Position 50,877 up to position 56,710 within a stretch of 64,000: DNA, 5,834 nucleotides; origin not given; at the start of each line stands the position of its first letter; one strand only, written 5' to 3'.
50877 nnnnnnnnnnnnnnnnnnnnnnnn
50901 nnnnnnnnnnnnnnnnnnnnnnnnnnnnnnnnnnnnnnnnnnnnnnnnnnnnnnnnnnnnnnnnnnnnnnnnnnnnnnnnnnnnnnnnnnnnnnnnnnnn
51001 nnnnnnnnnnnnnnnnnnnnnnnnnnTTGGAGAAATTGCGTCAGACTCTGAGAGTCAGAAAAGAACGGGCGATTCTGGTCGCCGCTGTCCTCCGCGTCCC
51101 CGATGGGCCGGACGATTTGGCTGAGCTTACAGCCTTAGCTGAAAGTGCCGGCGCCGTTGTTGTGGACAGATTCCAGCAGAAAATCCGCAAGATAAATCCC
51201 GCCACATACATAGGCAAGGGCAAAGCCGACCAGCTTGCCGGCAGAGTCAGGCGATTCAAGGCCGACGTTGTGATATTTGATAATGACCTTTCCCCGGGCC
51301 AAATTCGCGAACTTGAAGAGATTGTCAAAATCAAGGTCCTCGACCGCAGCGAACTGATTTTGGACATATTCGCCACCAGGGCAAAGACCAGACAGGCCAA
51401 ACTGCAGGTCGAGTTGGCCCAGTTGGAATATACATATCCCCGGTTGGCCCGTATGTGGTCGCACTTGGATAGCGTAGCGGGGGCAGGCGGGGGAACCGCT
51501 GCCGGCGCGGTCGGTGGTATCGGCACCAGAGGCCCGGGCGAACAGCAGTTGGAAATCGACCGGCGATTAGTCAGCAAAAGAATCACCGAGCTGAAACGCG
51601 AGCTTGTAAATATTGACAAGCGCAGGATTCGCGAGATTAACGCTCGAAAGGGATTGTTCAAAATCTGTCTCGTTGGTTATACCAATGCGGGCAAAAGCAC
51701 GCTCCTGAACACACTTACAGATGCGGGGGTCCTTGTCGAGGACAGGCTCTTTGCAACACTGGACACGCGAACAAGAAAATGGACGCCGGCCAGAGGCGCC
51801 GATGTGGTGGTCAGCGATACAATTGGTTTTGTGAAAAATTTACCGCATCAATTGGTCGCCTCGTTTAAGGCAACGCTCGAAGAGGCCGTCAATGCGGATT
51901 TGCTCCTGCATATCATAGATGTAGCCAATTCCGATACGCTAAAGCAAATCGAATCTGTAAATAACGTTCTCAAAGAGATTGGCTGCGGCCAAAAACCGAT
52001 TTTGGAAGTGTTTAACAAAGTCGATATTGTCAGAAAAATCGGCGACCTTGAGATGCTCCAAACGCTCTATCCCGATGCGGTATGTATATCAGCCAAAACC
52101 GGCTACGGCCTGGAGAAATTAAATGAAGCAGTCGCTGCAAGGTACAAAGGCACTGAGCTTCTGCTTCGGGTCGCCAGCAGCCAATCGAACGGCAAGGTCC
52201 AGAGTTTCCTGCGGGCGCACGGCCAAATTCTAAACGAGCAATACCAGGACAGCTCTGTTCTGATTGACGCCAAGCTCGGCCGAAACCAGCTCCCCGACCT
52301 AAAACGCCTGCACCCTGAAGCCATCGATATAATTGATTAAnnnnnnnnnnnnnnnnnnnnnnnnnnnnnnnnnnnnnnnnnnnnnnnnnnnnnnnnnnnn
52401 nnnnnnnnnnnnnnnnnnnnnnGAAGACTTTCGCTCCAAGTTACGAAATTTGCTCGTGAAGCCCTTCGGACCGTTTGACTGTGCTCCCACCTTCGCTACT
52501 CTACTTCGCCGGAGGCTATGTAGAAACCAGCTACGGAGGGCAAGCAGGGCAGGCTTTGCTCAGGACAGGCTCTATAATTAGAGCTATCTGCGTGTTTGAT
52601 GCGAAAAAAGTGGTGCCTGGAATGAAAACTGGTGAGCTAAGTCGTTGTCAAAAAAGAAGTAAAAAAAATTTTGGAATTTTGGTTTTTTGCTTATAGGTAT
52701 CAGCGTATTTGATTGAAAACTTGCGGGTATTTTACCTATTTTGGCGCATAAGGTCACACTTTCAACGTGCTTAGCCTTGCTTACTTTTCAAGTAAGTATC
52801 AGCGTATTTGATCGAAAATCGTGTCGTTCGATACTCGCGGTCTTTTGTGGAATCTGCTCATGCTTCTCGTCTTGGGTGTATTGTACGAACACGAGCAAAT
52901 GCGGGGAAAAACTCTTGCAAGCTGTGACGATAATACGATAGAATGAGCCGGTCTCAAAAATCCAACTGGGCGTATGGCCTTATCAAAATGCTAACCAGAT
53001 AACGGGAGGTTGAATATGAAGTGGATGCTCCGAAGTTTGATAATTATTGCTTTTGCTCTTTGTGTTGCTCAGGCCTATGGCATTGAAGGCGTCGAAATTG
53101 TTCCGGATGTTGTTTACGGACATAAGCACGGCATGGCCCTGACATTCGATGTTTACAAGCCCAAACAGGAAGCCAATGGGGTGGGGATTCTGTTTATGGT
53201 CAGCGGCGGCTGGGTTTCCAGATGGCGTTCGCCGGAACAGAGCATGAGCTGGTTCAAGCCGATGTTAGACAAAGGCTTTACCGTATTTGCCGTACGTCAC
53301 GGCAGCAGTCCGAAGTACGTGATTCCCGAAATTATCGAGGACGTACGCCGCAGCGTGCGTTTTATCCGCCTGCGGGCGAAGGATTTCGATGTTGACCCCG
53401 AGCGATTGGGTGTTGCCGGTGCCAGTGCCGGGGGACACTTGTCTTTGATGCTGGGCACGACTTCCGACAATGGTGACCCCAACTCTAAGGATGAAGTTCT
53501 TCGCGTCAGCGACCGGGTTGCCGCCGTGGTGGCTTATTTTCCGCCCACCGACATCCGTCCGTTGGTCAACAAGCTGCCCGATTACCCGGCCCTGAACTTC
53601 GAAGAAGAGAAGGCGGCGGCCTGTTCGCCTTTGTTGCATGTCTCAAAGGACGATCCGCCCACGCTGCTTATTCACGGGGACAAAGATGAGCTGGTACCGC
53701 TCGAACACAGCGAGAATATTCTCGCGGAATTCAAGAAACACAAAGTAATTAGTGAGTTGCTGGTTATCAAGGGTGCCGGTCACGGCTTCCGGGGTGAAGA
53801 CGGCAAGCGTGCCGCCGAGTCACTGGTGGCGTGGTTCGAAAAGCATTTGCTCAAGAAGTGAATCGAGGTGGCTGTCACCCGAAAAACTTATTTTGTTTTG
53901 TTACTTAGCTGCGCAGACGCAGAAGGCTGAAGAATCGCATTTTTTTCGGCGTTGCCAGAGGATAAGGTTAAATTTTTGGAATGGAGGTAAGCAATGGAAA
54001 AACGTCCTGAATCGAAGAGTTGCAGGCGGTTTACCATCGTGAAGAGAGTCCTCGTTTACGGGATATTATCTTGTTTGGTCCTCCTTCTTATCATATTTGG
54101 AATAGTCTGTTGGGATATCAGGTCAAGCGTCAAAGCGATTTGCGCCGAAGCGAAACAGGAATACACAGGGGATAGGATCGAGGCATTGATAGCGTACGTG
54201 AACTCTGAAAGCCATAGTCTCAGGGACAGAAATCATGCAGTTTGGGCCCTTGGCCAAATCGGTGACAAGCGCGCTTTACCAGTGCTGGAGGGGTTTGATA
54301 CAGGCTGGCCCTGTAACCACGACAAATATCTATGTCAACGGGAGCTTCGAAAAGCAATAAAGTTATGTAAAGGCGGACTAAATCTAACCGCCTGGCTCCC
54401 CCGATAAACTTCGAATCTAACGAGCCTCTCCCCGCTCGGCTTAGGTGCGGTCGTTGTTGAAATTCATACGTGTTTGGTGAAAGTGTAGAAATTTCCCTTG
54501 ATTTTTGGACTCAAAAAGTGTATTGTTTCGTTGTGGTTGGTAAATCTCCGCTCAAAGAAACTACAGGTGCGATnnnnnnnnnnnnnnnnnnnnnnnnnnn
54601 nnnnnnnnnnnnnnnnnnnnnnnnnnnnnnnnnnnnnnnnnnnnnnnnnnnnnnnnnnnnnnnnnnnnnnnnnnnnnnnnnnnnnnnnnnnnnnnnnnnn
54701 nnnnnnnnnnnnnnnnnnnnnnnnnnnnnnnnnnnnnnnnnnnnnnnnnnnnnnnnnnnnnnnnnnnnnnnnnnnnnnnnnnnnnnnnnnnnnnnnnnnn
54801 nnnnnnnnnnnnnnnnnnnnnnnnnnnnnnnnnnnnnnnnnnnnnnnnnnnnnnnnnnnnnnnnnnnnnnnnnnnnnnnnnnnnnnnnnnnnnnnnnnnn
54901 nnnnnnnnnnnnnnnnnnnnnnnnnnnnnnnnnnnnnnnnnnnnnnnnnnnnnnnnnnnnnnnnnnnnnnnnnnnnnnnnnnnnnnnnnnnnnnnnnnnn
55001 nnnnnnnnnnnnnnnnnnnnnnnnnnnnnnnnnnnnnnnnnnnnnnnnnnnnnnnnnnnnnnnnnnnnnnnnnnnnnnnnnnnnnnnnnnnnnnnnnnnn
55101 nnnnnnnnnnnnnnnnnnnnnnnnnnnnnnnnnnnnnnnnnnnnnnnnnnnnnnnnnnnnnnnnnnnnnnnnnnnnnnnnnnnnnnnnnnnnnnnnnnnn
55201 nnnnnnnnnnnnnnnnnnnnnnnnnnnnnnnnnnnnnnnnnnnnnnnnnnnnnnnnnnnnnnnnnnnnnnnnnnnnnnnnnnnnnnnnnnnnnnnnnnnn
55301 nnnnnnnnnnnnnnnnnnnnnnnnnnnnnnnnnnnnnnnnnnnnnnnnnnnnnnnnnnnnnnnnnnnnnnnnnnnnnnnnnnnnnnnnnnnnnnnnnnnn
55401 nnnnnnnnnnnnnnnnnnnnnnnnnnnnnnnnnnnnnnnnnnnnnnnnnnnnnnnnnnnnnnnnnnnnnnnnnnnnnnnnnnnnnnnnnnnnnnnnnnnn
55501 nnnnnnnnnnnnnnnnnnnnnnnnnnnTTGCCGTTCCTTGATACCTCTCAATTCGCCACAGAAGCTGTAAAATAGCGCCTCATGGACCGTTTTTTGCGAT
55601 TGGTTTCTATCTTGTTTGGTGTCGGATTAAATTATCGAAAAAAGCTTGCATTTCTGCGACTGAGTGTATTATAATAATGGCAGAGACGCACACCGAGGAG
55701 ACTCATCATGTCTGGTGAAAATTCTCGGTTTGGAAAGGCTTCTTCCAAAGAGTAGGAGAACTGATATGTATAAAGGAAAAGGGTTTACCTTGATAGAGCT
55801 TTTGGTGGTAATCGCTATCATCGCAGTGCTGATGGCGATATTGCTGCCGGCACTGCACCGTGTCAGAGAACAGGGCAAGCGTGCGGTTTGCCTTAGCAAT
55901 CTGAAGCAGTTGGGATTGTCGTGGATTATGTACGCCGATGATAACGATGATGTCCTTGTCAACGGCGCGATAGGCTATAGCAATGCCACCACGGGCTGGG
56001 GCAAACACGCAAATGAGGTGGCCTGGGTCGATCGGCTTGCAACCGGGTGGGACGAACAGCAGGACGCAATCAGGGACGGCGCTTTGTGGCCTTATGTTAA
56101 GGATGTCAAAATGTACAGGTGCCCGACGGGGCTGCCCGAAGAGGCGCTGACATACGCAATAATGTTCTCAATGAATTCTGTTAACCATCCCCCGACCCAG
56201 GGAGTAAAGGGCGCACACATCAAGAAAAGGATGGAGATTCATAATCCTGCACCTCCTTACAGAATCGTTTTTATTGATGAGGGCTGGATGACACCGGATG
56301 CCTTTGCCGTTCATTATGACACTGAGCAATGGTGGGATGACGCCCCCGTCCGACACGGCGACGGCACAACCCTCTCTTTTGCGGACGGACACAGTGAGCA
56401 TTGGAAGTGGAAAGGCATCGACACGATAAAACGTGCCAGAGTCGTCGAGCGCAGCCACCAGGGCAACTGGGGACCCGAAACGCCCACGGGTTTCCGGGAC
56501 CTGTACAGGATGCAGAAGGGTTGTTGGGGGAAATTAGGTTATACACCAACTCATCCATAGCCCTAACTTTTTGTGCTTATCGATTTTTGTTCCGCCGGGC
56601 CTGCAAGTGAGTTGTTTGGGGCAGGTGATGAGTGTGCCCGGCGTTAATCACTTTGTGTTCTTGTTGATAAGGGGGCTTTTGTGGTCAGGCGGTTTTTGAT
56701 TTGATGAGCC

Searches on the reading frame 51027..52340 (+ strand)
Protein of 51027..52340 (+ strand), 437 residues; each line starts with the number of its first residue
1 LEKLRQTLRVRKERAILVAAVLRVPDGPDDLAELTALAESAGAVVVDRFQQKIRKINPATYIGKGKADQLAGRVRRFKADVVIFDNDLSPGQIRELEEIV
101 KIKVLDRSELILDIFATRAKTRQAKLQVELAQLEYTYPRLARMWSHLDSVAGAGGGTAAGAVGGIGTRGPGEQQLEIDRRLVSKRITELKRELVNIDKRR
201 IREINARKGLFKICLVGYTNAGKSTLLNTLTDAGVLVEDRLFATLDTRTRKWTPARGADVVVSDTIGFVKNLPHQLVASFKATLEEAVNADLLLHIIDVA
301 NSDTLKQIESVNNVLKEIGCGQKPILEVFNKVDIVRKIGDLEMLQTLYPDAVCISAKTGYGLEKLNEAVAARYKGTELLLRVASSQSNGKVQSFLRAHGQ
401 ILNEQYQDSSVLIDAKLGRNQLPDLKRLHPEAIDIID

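Call 20: search_protein_families(library=pfam, proteins=[window:51027-52340:+], max_evalue=0.00001)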
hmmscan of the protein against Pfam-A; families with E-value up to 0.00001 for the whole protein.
window:51027-52340:+ (437 aa): 4 families
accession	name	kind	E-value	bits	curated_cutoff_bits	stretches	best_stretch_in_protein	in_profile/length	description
PF13167.11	GTP-bdg_N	-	1.3e-31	109.5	25.4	1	30-116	3-89/89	GTP-binding GTPase N-terminal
PF16360.10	GTP-bdg_M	-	3.5e-27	95.2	29.5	1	118-207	1-79/79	GTP-binding GTPase Middle Region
PF01926.29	MMR_HSR1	-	6.9e-21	74.9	21.9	1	212-331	1-113/113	50S ribosome-binding GTPase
PF02421.24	FeoB_N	-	2.3e-06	27.7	27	1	212-368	2-155/156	Ferrous iron transport protein B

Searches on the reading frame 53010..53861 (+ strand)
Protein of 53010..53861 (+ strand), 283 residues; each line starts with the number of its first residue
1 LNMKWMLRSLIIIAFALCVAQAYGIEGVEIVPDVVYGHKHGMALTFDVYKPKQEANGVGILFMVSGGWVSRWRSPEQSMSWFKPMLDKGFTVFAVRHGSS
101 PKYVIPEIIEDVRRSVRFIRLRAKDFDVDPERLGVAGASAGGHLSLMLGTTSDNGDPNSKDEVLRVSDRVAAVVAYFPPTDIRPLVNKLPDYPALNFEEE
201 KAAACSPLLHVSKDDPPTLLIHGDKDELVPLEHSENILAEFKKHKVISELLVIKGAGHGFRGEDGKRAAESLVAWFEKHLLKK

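Call 20: search_protein_families(library=pfam, proteins=[window:53010-53861:+], max_evalue=0.00001)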
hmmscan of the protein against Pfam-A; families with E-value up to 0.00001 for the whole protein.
window:53010-53861:+ (283 aa): 4 families
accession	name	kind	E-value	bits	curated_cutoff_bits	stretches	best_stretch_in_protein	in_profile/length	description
PF20434.5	BD-FAE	-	1.1e-38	133.4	26.8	1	47-237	2-211/215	BD-FAE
PF00326.27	Peptidase_S9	-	6.7e-19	68.7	22.6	1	123-280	56-210/213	Prolyl oligopeptidase family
PF07859.19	Abhydrolase_3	-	4e-13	50.1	25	1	65-260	6-208/210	alpha/beta hydrolase fold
PF01738.24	DLH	-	1.5e-06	28.4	21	0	168-266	119-194/217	Dienelactone hydrolase family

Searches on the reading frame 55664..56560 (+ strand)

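Call 20: search_protein_families(library=pfam, proteins=[window:55664-56560:+], max_evalue=0.00001)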
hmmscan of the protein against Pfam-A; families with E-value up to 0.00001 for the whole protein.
window:55664-56560:+ (298 aa): 1 family
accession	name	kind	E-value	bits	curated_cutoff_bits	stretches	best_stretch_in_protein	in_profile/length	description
PF07963.17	N_methyl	-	1.7e-08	34.1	21.2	1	37-61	3-27/27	Prokaryotic N-terminal methylation motif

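Call 74: search_protein_families(library=pfam, proteins=[window:55664-56560:+], max_evalue=0.01)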
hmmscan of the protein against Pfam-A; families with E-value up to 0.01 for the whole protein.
window:55664-56560:+ (298 aa): 2 families
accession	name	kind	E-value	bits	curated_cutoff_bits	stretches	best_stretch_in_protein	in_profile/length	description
PF07963.17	N_methyl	-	1.7e-08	34.1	21.2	1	37-61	3-27/27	Prokaryotic N-terminal methylation motif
PF07596.16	SBP_bac_10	-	0.0041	17.6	23.3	0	67-93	3-29/268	Protein of unknown function (DUF1559)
